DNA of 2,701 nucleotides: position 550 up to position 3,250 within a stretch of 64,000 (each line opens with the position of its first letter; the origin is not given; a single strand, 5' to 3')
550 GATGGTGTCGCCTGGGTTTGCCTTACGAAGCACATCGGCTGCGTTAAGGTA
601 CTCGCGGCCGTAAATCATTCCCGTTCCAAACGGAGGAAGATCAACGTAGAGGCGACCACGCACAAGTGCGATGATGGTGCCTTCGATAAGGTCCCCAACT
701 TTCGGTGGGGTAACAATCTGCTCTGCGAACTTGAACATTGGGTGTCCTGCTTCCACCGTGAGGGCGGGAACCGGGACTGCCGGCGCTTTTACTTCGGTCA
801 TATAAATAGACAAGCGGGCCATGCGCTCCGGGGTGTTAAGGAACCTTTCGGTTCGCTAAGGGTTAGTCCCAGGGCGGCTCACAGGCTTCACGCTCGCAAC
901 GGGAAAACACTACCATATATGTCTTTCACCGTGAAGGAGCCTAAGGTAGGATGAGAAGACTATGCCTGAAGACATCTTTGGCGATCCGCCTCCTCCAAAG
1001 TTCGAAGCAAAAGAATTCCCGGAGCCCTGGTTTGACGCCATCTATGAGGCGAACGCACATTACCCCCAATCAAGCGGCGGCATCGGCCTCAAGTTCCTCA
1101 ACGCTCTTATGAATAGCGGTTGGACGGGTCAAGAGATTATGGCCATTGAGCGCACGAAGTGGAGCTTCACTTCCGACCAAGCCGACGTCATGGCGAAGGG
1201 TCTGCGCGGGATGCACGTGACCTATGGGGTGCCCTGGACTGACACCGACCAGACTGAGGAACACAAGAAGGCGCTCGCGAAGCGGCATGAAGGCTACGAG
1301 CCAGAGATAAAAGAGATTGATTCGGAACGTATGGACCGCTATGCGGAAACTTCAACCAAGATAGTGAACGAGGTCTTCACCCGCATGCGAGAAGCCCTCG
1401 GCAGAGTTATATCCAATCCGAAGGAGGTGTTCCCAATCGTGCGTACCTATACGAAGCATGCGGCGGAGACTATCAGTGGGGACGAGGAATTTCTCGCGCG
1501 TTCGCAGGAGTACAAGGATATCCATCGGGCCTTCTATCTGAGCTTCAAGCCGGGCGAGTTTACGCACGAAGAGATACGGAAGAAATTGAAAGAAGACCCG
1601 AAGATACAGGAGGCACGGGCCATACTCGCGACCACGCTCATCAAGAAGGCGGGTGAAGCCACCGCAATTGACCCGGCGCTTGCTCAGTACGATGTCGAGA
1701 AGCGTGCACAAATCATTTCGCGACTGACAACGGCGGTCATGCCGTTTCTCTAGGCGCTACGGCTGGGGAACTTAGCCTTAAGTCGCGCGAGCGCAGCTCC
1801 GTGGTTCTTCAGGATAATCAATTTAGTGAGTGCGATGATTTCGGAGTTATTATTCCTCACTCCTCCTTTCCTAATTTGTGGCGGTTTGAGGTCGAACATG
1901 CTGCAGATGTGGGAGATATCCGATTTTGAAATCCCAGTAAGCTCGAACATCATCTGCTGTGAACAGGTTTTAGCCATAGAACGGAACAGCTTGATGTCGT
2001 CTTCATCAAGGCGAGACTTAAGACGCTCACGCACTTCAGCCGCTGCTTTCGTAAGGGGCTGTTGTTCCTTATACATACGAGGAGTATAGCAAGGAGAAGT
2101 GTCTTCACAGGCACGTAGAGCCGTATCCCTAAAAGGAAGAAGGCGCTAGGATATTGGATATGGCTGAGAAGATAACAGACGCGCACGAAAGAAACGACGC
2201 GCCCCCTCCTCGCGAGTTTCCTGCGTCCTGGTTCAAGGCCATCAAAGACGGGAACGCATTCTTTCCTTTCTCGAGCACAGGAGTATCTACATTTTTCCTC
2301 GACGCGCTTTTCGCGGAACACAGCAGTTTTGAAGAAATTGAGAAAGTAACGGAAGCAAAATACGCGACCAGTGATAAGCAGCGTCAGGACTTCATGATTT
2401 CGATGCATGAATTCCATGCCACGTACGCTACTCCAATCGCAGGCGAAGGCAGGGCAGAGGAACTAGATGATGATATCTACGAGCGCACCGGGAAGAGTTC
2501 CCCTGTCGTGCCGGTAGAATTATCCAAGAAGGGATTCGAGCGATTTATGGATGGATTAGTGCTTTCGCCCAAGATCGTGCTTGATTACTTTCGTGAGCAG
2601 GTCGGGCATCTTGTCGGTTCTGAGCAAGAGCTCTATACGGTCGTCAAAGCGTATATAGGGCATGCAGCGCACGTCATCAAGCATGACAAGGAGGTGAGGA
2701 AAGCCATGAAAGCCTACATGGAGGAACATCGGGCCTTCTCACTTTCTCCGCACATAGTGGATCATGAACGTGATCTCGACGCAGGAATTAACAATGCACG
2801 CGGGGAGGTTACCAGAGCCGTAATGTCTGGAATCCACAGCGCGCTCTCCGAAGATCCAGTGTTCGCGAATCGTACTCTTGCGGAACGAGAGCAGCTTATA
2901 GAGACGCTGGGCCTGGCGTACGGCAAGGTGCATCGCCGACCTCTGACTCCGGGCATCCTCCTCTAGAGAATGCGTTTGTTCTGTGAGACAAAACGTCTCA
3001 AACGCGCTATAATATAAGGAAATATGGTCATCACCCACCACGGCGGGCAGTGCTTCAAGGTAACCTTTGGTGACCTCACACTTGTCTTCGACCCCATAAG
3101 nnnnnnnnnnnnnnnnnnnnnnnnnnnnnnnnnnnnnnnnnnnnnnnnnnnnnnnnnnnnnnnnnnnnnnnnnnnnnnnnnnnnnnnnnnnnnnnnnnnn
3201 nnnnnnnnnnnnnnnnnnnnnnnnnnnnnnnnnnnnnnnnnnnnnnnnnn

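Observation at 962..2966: Paralogue - HTH - paralogue module of unknown function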

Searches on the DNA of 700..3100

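Call 96: search_rna_families(source=window, start=700, end=3100, threshold=evalue, max_evalue=1)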
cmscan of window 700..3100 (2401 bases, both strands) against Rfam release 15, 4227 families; matches with E-value up to 1: 0.
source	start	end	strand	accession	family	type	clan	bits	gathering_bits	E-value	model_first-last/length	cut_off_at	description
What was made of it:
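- Tried and rejected: Rfam on 700-3100: no match (call 96).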
